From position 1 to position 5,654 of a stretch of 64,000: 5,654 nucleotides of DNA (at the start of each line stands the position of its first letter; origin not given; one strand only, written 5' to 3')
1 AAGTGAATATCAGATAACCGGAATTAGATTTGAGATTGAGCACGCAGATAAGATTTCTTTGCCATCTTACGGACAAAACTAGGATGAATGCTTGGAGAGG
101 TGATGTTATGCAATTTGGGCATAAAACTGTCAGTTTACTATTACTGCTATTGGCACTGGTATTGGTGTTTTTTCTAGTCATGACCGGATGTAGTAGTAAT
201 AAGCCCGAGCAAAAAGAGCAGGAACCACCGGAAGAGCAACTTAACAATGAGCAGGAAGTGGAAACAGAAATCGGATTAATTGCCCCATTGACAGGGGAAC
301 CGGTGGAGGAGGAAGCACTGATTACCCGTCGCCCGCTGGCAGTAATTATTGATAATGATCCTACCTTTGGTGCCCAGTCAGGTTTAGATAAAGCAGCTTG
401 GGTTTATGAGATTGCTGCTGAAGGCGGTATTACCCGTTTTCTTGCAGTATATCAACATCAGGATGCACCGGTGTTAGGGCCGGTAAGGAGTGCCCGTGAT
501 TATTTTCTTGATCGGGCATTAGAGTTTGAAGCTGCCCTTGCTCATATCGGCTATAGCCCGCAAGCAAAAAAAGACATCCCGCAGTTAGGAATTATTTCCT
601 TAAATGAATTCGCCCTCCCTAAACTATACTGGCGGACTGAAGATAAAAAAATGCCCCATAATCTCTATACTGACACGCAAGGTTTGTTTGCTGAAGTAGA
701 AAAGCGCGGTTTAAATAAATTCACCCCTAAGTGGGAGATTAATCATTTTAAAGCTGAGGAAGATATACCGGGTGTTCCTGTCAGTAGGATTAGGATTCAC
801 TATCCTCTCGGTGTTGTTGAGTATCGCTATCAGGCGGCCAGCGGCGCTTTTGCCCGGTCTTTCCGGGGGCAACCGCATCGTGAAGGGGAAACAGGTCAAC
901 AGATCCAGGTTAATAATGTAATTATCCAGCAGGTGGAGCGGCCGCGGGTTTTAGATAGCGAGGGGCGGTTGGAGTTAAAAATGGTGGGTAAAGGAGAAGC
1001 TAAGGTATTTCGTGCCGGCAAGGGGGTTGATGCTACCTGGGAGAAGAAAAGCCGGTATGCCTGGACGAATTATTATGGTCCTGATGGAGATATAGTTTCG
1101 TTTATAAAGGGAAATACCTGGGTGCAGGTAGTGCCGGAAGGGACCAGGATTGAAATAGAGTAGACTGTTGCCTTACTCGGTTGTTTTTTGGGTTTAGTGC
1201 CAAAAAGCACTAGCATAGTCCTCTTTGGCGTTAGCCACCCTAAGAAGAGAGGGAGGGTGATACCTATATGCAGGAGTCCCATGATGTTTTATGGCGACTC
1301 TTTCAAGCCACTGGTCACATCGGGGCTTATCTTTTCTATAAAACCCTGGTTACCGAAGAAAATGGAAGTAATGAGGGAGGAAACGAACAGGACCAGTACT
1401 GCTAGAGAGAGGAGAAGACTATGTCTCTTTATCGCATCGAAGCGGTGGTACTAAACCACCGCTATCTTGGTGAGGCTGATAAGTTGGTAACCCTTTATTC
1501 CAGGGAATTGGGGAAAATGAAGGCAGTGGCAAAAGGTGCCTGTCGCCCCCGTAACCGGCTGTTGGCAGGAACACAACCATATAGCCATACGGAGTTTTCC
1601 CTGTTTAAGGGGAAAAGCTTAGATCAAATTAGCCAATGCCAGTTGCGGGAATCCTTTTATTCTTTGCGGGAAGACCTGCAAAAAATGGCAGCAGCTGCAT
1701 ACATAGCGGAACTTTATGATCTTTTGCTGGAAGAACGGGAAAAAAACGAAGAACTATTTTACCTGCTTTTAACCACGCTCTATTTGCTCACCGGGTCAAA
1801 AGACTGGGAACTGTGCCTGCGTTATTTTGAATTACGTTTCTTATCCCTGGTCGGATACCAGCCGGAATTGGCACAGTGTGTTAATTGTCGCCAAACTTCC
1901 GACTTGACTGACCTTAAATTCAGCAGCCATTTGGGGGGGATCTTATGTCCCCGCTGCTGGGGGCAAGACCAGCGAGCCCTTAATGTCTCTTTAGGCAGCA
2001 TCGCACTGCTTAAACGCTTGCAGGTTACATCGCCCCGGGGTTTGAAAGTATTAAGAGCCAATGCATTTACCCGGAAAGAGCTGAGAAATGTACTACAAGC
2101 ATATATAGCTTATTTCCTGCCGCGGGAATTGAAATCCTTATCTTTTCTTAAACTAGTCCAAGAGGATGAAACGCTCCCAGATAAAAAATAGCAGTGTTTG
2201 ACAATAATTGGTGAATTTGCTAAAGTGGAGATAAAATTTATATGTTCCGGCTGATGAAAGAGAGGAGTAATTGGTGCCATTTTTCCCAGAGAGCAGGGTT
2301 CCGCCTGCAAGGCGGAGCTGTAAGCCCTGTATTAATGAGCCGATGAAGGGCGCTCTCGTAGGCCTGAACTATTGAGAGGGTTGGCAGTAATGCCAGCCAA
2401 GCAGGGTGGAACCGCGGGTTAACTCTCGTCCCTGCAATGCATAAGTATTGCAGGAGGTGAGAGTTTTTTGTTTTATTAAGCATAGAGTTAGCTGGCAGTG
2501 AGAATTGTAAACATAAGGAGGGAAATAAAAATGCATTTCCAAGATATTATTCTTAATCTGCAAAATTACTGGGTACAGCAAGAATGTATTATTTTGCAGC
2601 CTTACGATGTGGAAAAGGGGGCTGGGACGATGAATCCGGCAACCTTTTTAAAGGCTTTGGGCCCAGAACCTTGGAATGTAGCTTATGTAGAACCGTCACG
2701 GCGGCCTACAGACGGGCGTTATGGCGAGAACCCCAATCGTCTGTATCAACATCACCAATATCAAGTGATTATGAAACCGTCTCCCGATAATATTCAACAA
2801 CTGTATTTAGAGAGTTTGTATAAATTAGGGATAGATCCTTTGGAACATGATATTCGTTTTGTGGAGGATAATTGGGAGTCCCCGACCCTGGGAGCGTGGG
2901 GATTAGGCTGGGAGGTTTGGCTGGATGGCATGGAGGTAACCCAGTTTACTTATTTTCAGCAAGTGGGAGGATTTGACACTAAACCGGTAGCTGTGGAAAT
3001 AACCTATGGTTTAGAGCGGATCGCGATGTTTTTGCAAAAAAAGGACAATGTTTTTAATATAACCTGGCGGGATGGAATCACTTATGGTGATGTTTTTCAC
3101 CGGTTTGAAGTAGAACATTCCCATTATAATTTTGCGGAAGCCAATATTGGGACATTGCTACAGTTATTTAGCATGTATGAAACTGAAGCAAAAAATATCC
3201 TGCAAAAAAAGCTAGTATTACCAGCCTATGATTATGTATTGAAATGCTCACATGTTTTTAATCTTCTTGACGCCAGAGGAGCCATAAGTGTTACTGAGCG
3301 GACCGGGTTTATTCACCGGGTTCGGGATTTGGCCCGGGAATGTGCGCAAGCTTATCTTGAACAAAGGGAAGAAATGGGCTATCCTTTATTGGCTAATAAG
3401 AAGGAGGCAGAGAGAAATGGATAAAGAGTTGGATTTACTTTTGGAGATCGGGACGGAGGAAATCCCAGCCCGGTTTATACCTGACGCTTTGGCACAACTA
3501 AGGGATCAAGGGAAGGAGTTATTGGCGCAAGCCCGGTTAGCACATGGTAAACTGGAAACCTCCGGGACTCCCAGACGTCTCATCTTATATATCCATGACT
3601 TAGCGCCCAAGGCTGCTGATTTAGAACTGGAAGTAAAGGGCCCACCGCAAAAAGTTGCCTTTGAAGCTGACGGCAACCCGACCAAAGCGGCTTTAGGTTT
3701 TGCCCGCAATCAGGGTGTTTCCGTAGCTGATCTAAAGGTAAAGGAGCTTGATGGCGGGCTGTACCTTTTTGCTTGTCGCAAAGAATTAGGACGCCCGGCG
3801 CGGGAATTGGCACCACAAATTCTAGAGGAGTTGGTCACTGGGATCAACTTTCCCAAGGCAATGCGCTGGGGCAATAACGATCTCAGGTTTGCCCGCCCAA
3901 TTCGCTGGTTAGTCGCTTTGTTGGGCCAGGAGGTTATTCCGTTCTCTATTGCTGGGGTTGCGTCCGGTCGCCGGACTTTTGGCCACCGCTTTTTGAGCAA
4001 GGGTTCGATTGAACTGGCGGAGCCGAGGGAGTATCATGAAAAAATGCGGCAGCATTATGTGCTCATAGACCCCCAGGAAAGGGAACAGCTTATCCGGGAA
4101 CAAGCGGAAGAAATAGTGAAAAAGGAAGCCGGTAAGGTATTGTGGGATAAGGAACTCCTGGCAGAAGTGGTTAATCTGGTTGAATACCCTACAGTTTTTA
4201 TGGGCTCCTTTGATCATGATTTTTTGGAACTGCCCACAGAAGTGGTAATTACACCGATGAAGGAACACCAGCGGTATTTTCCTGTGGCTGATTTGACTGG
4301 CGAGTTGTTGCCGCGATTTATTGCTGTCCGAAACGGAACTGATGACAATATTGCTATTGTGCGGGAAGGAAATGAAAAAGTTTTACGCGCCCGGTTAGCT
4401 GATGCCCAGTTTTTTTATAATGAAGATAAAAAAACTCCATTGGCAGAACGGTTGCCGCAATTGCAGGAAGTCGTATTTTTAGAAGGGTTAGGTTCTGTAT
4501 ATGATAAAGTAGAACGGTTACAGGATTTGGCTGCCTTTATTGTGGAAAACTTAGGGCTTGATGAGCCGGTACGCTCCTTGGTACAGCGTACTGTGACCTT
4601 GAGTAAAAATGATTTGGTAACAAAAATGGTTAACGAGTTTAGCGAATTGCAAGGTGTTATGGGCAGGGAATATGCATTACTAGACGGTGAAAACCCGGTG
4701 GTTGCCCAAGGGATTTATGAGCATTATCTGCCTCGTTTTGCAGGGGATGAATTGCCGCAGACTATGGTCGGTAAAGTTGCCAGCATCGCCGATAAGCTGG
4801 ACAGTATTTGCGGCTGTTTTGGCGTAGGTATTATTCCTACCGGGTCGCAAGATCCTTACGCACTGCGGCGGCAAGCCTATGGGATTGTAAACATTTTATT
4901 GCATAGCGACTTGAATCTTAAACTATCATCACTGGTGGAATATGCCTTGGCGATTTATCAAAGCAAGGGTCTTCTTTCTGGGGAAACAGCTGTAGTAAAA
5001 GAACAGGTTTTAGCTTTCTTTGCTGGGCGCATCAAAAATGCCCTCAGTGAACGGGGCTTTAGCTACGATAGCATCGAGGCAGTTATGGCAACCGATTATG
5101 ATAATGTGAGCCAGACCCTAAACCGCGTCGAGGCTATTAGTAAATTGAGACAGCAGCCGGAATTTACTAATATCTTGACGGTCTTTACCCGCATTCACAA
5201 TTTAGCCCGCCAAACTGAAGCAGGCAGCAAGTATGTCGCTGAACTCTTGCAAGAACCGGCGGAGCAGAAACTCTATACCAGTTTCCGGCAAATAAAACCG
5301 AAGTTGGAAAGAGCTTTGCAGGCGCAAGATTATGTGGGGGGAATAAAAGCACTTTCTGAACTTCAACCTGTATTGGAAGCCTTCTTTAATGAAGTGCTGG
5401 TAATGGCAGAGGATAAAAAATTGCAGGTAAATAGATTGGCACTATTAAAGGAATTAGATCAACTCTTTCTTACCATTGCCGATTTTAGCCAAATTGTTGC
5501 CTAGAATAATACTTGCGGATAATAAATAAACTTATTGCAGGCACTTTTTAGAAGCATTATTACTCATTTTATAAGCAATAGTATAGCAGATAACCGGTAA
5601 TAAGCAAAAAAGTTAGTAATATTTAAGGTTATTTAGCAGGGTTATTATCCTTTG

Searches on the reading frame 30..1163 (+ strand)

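Call 60: search_protein_families(library=pfam, proteins=[window:30-1163:+], max_evalue=0.0001)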
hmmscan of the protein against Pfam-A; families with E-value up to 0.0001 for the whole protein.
window:30-1163:+ (377 aa): 2 families
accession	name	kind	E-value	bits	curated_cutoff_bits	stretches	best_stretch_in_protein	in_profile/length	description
PF11258.13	DUF3048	-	2.7e-40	138.4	25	1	87-228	1-147/148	Protein of unknown function (DUF3048) N-terminal domain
PF17479.7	DUF3048_C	-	5.2e-26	91.7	25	1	258-365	5-114/114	Protein of unknown function (DUF3048) C-terminal domain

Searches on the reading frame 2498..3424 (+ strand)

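Call 60: search_protein_families(library=pfam, proteins=[window:2498-3424:+], max_evalue=0.0001)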
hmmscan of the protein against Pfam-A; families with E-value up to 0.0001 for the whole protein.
window:2498-3424:+ (308 aa): 1 family
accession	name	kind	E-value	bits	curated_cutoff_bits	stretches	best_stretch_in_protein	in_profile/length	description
PF02091.20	tRNA-synt_2e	-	1.8e-153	510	27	1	14-291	1-278/278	Glycyl-tRNA synthetase alpha subunit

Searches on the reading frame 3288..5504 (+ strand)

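Call 60: search_protein_families(library=pfam, proteins=[window:3288-5504:+], max_evalue=0.0001)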
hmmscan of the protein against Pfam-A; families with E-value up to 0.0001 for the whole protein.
window:3288-5504:+ (738 aa): 2 families
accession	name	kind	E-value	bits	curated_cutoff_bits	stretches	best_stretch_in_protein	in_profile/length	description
PF02092.22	tRNA_synt_2f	-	5.5e-219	729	29.2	1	50-601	1-536/536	Glycyl-tRNA synthetase beta subunit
PF05746.21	DALR_1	-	4.5e-08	33.6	22.3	1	632-727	4-102/117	DALR anticodon binding domain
